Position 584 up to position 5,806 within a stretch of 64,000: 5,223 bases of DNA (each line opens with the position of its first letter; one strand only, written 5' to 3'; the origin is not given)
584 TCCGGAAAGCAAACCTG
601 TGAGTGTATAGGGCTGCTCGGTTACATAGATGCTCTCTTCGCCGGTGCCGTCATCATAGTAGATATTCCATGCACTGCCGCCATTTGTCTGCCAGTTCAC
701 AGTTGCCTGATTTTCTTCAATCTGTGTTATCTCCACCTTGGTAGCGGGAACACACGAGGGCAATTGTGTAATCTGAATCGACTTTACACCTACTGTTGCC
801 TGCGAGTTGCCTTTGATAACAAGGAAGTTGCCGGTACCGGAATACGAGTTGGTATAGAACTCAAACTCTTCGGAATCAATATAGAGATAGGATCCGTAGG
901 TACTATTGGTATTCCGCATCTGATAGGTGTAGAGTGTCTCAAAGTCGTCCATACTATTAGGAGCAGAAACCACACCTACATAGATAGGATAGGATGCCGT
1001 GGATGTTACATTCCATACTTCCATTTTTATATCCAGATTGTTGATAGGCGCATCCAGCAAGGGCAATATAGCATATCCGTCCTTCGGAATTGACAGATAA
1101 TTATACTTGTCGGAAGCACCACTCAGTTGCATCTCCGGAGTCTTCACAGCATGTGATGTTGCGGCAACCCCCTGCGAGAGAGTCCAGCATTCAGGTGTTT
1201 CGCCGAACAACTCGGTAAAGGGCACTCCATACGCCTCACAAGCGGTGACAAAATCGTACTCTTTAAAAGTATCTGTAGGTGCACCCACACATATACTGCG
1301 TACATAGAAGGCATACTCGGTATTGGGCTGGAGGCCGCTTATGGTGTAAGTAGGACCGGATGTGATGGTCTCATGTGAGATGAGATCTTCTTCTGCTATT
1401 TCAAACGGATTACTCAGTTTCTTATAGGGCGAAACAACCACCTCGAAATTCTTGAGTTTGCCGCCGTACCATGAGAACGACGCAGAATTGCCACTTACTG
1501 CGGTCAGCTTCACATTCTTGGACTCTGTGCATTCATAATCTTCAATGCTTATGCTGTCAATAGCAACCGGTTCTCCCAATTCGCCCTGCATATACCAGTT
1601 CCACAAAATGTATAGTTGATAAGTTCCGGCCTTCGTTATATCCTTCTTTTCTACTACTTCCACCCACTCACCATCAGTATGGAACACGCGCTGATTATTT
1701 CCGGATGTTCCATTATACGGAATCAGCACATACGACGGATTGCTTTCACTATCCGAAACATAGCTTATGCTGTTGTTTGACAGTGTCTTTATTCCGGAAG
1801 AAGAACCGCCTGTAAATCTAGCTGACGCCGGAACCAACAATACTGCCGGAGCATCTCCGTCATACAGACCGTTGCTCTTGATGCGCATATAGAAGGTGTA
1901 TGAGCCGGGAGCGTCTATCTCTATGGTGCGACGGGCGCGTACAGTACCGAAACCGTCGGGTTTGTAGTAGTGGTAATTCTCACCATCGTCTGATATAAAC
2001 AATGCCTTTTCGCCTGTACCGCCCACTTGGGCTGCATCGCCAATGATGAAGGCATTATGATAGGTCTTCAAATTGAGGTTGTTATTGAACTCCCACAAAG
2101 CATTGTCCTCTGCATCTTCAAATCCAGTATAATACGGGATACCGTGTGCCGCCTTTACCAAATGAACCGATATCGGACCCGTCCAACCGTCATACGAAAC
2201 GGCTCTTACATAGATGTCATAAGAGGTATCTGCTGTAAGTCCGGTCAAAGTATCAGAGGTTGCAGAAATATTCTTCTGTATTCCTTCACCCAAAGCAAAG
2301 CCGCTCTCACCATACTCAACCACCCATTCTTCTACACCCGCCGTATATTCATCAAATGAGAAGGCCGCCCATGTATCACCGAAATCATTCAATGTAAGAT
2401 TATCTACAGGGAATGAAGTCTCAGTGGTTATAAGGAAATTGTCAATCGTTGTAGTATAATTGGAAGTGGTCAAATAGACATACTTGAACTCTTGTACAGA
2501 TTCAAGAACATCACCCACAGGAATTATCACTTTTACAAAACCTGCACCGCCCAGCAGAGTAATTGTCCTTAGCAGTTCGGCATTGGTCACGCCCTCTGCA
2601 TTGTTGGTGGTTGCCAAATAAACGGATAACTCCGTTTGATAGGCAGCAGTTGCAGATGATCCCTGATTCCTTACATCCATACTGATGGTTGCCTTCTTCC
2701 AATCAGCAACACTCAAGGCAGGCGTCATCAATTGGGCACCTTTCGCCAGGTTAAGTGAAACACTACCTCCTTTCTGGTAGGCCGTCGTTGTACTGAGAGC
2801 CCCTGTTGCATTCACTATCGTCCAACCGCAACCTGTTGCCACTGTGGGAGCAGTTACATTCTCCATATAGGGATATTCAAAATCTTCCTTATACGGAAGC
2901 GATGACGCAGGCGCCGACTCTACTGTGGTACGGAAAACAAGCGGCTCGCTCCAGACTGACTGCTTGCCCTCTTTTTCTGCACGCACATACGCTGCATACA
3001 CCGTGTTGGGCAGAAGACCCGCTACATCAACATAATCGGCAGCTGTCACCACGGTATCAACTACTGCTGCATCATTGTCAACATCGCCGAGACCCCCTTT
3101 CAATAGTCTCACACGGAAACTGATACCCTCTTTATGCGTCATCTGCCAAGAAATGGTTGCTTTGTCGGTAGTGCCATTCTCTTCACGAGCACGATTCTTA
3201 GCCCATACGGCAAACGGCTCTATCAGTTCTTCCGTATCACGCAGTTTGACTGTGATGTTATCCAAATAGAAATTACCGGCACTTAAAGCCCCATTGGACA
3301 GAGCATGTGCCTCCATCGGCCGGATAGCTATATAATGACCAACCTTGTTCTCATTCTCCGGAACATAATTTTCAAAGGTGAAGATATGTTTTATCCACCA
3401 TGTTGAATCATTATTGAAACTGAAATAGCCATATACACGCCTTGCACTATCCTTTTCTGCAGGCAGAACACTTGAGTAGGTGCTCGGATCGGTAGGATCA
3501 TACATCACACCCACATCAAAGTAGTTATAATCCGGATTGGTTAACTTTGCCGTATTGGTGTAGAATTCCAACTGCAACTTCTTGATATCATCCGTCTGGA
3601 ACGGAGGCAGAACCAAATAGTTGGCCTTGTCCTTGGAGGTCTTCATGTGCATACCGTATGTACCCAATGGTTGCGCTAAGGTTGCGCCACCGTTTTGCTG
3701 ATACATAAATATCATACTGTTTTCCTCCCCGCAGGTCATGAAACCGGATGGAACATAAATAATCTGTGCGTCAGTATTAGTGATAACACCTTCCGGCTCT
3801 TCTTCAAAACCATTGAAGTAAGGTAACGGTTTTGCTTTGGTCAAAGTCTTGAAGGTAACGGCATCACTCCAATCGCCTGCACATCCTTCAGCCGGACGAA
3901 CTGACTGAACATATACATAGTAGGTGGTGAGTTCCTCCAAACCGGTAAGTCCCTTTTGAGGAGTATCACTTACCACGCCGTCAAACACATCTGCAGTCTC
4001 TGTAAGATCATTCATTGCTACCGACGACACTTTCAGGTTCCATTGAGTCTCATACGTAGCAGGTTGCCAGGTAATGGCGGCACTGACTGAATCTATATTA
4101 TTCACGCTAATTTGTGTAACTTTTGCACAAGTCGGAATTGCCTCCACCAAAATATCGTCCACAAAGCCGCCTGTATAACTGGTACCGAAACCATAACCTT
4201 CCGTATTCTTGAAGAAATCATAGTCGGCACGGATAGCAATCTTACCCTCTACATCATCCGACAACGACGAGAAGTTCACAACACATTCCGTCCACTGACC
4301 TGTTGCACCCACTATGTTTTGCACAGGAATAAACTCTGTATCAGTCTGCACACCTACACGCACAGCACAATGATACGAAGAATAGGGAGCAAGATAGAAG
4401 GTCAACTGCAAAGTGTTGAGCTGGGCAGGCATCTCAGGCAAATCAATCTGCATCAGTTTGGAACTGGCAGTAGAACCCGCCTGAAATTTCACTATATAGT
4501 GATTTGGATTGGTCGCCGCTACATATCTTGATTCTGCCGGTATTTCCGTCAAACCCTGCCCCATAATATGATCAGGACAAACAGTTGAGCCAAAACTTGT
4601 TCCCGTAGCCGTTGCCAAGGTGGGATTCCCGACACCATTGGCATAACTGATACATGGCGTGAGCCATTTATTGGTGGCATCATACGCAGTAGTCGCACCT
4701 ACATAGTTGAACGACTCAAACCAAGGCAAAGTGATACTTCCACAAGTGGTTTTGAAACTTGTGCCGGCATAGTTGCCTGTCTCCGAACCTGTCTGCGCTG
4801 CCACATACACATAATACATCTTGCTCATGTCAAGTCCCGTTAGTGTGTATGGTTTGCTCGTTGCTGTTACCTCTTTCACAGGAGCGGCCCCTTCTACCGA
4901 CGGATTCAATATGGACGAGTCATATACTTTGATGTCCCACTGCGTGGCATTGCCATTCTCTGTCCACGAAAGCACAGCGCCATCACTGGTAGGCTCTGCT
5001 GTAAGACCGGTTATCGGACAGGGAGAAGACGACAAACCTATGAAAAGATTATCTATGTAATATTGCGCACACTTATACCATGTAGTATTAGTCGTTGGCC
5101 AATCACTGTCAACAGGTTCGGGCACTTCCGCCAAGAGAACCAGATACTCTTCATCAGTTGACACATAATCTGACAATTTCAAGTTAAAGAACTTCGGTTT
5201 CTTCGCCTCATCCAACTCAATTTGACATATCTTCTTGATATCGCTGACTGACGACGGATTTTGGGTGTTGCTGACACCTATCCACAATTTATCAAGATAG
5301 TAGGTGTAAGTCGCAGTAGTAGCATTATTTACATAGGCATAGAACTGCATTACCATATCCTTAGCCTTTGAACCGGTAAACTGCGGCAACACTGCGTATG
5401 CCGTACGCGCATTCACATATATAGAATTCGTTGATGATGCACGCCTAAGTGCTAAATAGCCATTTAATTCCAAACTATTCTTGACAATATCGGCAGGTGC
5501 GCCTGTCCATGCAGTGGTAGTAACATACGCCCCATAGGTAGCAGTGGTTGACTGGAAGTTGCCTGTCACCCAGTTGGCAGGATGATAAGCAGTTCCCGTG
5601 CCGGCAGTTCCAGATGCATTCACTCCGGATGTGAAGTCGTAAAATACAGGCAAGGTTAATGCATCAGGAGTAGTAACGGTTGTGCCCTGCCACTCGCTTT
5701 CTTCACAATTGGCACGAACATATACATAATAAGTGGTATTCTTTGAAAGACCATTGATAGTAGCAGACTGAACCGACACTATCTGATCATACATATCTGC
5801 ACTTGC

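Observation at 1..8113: Unlisted open reading frame over 8.1 kb: a giant signal-peptide protein missing from the ORF track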

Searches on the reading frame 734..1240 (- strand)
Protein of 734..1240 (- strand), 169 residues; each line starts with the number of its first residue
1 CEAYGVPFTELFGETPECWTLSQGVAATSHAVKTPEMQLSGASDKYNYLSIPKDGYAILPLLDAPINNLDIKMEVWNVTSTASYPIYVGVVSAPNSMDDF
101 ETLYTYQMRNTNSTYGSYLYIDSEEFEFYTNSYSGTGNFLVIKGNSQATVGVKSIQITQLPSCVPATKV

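Call 45: search_protein_families(library=ncbifam, proteins=[window:734-1240:-], max_evalue=1)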
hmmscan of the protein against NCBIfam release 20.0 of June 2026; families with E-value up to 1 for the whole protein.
window:734-1240:- (169 aa): 0 families

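Call 46: search_protein_families(library=pfam, proteins=[window:734-1240:-], max_evalue=1)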
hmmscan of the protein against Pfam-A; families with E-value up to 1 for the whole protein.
window:734-1240:- (169 aa): 1 family
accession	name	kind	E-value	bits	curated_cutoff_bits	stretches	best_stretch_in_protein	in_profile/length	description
PF25079.1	COB_C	-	0.04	14.4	27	1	71-152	94-175/209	COBRA family C-terminal domain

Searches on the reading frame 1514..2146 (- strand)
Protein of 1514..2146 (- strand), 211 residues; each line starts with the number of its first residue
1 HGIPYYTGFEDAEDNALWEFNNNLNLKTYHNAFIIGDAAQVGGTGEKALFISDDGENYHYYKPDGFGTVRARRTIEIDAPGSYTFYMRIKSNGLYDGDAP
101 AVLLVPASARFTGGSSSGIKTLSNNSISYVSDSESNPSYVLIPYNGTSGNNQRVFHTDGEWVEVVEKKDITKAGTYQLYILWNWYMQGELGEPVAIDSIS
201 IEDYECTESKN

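Call 45: search_protein_families(library=ncbifam, proteins=[window:1514-2146:-], max_evalue=1)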
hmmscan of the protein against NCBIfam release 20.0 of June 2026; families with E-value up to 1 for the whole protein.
window:1514-2146:- (211 aa): 0 families

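Call 46: search_protein_families(library=pfam, proteins=[window:1514-2146:-], max_evalue=1)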
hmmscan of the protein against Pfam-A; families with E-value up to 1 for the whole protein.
window:1514-2146:- (211 aa): 2 families
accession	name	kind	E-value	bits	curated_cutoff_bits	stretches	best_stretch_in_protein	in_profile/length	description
PF14699.12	hGDE_N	-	0.034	14.7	22.1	1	73-91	48-66/92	N-terminal domain from the human glycogen debranching enzyme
PF25275.1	Golvesin_C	-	0.081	13.4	31.6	1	50-96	23-68/132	Golvesin C-terminal domain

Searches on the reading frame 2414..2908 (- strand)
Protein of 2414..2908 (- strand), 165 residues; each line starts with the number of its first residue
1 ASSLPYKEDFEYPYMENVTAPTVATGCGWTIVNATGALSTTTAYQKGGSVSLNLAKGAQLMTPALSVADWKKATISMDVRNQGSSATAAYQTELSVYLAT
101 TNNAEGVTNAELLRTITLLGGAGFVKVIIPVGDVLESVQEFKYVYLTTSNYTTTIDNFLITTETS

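Call 45: search_protein_families(library=ncbifam, proteins=[window:2414-2908:-], max_evalue=1)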
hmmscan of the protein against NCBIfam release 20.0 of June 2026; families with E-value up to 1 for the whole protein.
window:2414-2908:- (165 aa): 1 family
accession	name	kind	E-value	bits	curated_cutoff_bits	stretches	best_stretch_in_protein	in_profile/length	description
NF038128.1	choice_anch_J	domain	2.5e-05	24.5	30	1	7-140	3-140/162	choice-of-anchor J domain-containing protein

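Call 46: search_protein_families(library=pfam, proteins=[window:2414-2908:-], max_evalue=1)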
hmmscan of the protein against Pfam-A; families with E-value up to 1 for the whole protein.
window:2414-2908:- (165 aa): 2 families
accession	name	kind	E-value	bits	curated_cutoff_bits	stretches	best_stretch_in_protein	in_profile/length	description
PF07705.17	CARDB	-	0.039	14.6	22.7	1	67-103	15-49/101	CARDB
PF20805.3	Integrin_A_Ig_2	-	0.14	12.5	24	1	63-108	24-66/145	Integrin alpha Ig-like domain 2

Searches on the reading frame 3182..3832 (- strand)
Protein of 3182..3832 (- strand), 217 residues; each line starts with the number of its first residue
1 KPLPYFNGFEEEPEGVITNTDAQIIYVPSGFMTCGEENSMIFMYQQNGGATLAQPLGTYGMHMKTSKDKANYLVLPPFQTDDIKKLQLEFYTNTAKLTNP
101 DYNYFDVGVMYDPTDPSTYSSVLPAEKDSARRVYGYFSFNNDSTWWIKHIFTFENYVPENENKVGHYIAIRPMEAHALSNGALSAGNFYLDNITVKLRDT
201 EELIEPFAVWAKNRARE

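Call 45: search_protein_families(library=ncbifam, proteins=[window:3182-3832:-], max_evalue=1)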
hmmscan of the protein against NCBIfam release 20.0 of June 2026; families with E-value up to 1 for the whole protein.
window:3182-3832:- (217 aa): 0 families

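Call 46: search_protein_families(library=pfam, proteins=[window:3182-3832:-], max_evalue=1)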
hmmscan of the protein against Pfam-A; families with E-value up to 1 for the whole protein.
window:3182-3832:- (217 aa): 2 families
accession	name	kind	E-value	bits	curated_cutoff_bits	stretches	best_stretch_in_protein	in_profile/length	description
PF16775.10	ZoocinA_TRD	-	0.0055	17.3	27.4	0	155-200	48-91/106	Target recognition domain of lytic exoenzyme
PF09917.15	DUF2147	-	0.19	12.8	27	1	80-145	45-110/112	Uncharacterized protein conserved in bacteria (DUF2147)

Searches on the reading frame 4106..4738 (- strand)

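Call 45: search_protein_families(library=ncbifam, proteins=[window:4106-4738:-], max_evalue=1)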
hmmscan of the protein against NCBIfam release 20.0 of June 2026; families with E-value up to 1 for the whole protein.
window:4106-4738:- (211 aa): 0 families

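Call 46: search_protein_families(library=pfam, proteins=[window:4106-4738:-], max_evalue=1)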
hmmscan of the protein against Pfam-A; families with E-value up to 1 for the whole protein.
window:4106-4738:- (211 aa): 1 family
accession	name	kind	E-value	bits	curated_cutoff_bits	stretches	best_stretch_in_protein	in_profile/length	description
PF00629.30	MAM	-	0.16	12.3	26.4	1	76-162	40-128/158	MAM domain, meprin/A5/mu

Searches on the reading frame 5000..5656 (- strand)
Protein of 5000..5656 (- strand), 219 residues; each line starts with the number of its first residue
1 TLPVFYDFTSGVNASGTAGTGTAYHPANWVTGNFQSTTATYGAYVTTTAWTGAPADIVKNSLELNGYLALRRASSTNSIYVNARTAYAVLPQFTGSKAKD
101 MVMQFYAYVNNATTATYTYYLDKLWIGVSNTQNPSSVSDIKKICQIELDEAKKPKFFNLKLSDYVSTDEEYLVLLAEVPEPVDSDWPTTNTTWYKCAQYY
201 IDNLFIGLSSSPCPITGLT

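Call 45: search_protein_families(library=ncbifam, proteins=[window:5000-5656:-], max_evalue=1)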
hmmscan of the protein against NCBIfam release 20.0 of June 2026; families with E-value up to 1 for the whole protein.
window:5000-5656:- (219 aa): 0 families

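Call 46: search_protein_families(library=pfam, proteins=[window:5000-5656:-], max_evalue=1)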
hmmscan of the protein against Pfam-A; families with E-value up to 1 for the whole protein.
window:5000-5656:- (219 aa): 2 families
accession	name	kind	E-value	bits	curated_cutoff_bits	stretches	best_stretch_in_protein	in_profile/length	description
PF16650.10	SPEG_u2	-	0.044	14.4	33.1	1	162-192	10-39/57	Unstructured region on SPEG complex protein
PF05155.20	G2P_X_C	-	0.068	14.2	25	1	109-160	33-85/88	Replication-associated protein G2P C-terminal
